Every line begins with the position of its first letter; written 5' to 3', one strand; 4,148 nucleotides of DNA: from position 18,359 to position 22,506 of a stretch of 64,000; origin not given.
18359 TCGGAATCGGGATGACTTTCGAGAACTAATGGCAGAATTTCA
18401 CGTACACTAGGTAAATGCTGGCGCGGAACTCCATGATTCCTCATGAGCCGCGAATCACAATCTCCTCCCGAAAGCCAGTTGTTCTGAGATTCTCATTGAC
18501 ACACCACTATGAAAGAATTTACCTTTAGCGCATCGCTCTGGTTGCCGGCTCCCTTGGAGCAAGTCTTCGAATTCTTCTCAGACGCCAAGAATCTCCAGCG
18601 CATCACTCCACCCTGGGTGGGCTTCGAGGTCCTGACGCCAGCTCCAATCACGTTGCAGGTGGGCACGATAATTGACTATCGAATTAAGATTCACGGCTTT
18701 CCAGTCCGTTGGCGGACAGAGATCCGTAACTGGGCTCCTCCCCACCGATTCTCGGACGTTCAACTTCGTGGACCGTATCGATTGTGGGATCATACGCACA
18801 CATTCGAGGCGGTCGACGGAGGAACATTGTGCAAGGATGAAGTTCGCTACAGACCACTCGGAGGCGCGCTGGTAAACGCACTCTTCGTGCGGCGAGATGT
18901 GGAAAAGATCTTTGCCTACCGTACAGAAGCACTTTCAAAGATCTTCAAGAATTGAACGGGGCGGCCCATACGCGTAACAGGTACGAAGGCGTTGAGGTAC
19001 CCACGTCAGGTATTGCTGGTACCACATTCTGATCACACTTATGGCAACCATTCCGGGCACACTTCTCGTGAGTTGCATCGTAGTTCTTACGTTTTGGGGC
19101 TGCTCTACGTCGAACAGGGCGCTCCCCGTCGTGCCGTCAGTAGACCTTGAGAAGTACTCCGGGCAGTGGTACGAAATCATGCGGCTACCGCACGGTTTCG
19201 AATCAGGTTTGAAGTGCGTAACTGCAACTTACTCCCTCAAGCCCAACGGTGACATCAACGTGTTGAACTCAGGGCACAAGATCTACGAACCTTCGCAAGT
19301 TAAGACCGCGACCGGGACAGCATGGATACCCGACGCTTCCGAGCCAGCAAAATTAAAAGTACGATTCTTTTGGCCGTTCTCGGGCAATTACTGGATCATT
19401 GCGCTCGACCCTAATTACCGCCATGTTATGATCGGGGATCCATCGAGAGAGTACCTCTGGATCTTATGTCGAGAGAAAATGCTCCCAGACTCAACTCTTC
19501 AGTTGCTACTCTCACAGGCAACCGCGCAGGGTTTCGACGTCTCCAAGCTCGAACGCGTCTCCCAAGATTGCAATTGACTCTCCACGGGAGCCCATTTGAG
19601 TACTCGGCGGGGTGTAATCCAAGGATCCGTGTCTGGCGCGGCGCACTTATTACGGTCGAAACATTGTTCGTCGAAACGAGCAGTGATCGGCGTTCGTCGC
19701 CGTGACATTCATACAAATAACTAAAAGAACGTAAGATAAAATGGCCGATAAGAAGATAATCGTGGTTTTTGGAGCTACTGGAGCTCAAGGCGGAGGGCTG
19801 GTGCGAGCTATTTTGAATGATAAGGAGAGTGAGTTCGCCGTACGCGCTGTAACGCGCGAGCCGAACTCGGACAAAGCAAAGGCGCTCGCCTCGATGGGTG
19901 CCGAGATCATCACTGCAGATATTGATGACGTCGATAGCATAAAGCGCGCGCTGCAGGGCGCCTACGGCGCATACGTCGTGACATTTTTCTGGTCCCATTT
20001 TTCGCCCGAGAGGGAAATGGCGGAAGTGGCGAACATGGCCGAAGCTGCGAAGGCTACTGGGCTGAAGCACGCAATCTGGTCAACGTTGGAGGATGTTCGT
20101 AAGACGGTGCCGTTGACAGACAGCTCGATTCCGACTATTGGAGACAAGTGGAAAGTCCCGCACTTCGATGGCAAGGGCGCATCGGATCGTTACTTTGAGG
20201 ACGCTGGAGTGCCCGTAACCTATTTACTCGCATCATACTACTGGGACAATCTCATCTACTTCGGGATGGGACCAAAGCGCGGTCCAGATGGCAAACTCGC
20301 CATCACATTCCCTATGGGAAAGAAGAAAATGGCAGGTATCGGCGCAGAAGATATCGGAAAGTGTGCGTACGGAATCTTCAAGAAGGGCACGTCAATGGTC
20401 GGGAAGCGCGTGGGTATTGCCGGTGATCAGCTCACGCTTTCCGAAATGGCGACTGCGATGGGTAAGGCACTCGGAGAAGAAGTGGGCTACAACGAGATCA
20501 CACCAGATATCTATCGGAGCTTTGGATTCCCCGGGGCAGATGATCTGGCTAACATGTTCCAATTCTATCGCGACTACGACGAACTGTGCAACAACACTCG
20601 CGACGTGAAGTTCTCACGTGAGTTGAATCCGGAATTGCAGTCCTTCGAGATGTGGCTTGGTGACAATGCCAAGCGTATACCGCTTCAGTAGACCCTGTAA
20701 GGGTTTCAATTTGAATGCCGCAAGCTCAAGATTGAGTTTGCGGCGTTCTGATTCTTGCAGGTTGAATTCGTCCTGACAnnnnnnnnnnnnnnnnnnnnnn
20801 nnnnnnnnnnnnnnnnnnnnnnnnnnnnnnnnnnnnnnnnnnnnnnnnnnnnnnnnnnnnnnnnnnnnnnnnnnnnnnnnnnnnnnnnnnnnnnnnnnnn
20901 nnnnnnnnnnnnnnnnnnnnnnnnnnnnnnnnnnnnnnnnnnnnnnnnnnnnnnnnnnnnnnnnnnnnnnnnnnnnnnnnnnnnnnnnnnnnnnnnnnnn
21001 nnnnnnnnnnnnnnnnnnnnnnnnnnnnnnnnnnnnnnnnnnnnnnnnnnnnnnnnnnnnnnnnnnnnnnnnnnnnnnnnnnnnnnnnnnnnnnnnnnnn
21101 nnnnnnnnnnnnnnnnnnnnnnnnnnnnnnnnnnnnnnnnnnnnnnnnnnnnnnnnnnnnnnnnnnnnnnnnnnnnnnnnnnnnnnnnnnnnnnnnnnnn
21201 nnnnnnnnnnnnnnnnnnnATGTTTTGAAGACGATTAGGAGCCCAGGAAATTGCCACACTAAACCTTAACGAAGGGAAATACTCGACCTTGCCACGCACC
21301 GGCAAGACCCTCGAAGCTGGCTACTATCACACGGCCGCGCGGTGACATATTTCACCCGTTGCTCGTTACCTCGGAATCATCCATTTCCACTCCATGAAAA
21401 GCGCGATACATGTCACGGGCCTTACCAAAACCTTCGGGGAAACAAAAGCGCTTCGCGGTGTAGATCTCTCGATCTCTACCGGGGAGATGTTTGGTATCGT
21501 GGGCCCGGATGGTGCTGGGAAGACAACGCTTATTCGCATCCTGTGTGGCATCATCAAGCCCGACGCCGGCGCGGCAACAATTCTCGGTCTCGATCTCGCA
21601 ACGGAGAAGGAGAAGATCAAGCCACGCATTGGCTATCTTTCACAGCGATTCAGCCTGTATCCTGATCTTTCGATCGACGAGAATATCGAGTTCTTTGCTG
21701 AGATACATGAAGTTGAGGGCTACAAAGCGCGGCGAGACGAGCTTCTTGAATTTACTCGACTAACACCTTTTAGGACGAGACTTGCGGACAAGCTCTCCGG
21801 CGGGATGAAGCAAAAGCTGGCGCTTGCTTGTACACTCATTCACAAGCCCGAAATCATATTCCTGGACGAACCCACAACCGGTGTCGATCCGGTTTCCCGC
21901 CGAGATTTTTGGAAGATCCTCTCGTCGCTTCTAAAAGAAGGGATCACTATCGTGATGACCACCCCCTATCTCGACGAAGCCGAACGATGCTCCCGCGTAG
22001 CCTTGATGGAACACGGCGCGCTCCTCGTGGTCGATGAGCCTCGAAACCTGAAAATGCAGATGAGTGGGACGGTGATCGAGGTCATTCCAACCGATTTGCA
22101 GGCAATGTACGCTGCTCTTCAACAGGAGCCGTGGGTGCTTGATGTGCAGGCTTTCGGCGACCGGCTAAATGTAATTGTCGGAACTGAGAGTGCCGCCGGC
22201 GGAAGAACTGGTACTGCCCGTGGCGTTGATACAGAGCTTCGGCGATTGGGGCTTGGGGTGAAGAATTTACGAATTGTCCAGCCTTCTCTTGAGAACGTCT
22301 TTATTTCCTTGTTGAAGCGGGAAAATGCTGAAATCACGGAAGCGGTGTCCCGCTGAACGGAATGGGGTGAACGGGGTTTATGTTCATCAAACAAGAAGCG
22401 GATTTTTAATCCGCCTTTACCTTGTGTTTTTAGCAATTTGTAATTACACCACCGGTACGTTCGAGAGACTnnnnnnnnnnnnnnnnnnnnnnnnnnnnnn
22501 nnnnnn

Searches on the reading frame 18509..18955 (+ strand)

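Call 24: search_protein_families(library=pfam, proteins=[window:18509-18955:+], max_evalue=0.001)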
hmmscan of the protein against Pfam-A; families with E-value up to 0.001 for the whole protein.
window:18509-18955:+ (148 aa): 2 families
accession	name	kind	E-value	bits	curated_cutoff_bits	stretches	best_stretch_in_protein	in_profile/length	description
PF03364.25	Polyketide_cyc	-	2e-12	47.9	23.4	1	12-126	1-114/126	Polyketide cyclase / dehydrase and lipid transport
PF10604.15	Polyketide_cyc2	-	6.4e-07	30.2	27.4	1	5-142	3-137/142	Polyketide cyclase / dehydrase and lipid transport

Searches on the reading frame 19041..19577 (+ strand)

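Call 24: search_protein_families(library=pfam, proteins=[window:19041-19577:+], max_evalue=0.001)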
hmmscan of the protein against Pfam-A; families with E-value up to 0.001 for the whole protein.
window:19041-19577:+ (178 aa): 2 families
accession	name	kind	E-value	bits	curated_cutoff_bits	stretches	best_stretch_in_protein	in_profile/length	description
PF08212.18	Lipocalin_2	-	7.3e-42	143.2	24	1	34-175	1-146/146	Lipocalin-like domain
PF00061.29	Lipocalin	-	1.4e-06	29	23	1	40-175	1-143/145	Lipocalin / cytosolic fatty-acid binding protein family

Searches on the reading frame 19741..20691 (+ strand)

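Call 24: search_protein_families(library=pfam, proteins=[window:19741-20691:+], max_evalue=0.001)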
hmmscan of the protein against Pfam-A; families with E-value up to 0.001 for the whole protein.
window:19741-20691:+ (316 aa): 3 families
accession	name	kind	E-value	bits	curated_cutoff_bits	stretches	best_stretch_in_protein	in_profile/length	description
PF05368.20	NmrA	-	3.2e-50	171.9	27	1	4-305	2-297/298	NmrA-like family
PF13460.12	NAD_binding_10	-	1.6e-14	54.6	27.2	1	11-162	1-141/184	NAD(P)H-binding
PF01370.27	Epimerase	-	0.00048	20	20.9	1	7-82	1-71/240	NAD dependent epimerase/dehydratase family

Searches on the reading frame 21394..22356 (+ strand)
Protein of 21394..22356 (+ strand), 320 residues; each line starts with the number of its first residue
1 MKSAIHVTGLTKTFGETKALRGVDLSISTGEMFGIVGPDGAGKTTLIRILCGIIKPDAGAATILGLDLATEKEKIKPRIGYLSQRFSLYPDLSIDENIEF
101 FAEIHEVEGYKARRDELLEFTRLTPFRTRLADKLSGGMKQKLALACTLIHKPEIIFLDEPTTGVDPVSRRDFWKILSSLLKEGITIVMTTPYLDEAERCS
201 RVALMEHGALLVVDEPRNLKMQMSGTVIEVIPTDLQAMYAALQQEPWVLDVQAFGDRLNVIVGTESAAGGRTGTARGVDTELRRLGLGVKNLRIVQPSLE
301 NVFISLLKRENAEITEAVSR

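Call 24: search_protein_families(library=pfam, proteins=[window:21394-22356:+], max_evalue=0.001)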
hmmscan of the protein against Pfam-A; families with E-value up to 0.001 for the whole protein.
window:21394-22356:+ (320 aa): 3 families
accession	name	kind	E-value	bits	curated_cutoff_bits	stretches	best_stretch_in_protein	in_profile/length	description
PF00005.33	ABC_tran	-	1.4e-32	113.6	25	1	20-162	1-137/137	ABC transporter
PF13304.12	AAA_21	-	8.6e-10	39.6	27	1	129-190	233-297/304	AAA domain, putative AbiEii toxin, Type IV TA system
PF01078.27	Mg_chelatase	-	0.00047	20.1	20.3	0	12-56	4-48/207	Magnesium chelatase, subunit ChlI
